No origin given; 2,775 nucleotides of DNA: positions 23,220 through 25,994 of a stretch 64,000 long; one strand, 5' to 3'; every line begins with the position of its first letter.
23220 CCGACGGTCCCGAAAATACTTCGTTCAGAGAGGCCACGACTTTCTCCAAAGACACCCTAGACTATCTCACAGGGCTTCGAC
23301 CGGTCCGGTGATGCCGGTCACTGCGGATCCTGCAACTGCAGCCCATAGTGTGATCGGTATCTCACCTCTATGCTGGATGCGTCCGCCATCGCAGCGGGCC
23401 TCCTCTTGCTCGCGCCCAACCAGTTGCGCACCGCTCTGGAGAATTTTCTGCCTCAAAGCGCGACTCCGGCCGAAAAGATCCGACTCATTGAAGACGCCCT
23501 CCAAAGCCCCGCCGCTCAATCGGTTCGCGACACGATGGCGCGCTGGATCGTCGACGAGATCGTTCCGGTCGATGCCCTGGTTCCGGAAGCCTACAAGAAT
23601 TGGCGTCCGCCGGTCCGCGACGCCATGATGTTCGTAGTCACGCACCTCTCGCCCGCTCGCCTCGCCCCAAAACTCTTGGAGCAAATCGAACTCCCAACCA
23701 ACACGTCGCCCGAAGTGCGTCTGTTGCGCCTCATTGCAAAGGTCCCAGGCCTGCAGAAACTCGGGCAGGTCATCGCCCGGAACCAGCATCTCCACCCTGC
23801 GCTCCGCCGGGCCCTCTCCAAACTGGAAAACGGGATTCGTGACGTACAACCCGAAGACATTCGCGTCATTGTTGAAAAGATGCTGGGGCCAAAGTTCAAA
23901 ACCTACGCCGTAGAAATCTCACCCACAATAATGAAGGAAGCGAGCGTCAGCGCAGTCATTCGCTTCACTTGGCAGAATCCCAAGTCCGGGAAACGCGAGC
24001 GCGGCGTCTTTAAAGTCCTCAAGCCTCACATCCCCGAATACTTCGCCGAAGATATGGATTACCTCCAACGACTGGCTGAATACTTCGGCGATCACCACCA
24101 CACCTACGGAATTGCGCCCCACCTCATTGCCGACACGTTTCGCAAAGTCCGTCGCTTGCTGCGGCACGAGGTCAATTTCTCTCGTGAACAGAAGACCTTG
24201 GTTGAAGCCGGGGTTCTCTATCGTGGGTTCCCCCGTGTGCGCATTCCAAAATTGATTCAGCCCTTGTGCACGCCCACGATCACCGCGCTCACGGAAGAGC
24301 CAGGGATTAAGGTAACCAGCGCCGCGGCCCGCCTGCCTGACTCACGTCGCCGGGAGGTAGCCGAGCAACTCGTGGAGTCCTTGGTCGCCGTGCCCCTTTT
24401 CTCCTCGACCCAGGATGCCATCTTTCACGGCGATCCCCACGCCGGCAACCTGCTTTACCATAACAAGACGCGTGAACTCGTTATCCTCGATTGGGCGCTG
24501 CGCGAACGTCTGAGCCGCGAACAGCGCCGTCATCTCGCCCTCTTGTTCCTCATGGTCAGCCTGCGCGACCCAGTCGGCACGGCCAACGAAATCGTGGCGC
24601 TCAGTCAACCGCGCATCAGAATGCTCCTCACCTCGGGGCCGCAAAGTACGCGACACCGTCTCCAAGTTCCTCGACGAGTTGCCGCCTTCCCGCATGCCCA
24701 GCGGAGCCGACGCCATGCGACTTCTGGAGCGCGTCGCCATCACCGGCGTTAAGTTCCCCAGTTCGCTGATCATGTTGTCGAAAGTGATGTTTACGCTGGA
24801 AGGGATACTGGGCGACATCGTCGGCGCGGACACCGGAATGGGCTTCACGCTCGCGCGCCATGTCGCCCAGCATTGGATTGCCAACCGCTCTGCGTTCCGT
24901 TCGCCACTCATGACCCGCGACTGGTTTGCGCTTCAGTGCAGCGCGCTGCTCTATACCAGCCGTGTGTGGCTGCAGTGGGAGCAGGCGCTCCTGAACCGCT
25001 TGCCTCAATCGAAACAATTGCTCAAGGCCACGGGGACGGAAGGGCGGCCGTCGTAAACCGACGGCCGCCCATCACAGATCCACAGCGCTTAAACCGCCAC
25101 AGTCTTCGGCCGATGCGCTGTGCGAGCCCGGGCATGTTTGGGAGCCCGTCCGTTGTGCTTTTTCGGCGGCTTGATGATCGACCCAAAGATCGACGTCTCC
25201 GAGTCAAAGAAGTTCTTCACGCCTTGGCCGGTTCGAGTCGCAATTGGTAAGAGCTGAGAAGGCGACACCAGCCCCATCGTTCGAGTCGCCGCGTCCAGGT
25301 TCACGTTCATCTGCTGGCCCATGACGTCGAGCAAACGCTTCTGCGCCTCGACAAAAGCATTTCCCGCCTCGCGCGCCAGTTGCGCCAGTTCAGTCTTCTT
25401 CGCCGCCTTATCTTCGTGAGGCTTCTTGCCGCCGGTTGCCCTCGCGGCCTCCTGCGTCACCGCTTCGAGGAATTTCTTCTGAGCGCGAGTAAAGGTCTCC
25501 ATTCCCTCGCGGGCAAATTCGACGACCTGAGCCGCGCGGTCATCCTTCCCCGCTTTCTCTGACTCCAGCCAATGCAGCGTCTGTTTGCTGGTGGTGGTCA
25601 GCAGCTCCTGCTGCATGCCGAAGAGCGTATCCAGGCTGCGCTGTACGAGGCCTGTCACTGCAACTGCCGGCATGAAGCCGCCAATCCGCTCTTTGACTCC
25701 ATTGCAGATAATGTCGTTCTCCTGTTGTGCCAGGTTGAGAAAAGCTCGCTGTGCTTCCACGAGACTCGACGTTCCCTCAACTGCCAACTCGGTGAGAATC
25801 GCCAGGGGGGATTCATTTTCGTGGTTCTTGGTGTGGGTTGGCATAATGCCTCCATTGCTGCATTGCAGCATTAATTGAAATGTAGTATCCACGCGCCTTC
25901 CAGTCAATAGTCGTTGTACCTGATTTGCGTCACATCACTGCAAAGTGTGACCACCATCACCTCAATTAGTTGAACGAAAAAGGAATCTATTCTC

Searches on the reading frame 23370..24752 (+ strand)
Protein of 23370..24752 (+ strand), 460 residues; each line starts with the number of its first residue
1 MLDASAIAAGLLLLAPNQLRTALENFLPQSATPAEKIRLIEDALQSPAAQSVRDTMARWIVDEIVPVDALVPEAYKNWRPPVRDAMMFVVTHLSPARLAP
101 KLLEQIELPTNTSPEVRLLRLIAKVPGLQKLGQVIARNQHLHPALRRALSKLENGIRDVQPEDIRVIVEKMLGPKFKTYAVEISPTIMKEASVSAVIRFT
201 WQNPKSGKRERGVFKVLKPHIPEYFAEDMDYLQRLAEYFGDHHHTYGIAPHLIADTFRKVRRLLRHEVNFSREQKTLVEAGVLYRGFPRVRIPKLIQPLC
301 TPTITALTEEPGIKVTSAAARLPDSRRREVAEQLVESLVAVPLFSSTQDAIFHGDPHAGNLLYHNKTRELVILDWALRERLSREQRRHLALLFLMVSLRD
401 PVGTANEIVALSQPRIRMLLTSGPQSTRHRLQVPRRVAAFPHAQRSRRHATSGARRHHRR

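Call 6: search_protein_families(library=pfam, proteins=[window:23370-24752:+], max_evalue=0.01)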
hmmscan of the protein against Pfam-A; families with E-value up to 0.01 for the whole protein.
window:23370-24752:+ (460 aa): 2 families
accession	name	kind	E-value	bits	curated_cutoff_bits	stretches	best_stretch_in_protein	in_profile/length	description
PF03109.22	ABC1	-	7.1e-26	91.3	22.9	1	152-400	2-236/244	ABC1 atypical kinase-like domain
PF01636.29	APH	-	6.3e-05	23.3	23.2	1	278-376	98-195/239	Phosphotransferase enzyme family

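Call 7: search_protein_families(library=ncbifam, proteins=[window:23370-24752:+], max_evalue=0.01)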
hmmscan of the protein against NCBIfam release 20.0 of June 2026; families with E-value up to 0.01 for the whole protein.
window:23370-24752:+ (460 aa): 2 families
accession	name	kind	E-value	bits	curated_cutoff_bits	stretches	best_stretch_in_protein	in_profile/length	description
TIGR01982.1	UbiB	equivalog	1e-25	90.3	487.55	1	107-400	39-325/436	2-polyprenylphenol 6-hydroxylase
NF003404.0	PRK04750.1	equivalog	2.5e-16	59.4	667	1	109-400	46-333/529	ubiquinone biosynthesis regulatory protein kinase UbiB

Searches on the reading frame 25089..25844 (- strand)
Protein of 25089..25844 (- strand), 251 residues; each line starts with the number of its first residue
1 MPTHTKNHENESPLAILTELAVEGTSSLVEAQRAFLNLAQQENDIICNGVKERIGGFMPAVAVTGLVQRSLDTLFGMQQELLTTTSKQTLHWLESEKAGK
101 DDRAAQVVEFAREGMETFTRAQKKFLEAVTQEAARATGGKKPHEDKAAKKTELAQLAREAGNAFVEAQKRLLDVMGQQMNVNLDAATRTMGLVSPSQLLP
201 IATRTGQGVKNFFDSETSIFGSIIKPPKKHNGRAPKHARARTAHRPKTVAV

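Call 6: search_protein_families(library=pfam, proteins=[window:25089-25844:-], max_evalue=0.01)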
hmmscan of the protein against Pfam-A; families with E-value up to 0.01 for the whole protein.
window:25089-25844:- (251 aa): 0 families

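Call 7: search_protein_families(library=ncbifam, proteins=[window:25089-25844:-], max_evalue=0.01)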
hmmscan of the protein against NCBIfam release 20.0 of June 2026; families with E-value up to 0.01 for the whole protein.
window:25089-25844:- (251 aa): 1 family
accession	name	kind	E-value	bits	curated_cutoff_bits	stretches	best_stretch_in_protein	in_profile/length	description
TIGR01841.1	phasin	subfamily_domain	0.0095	16.4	30.2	1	66-135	15-82/88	TIGR01841 family phasin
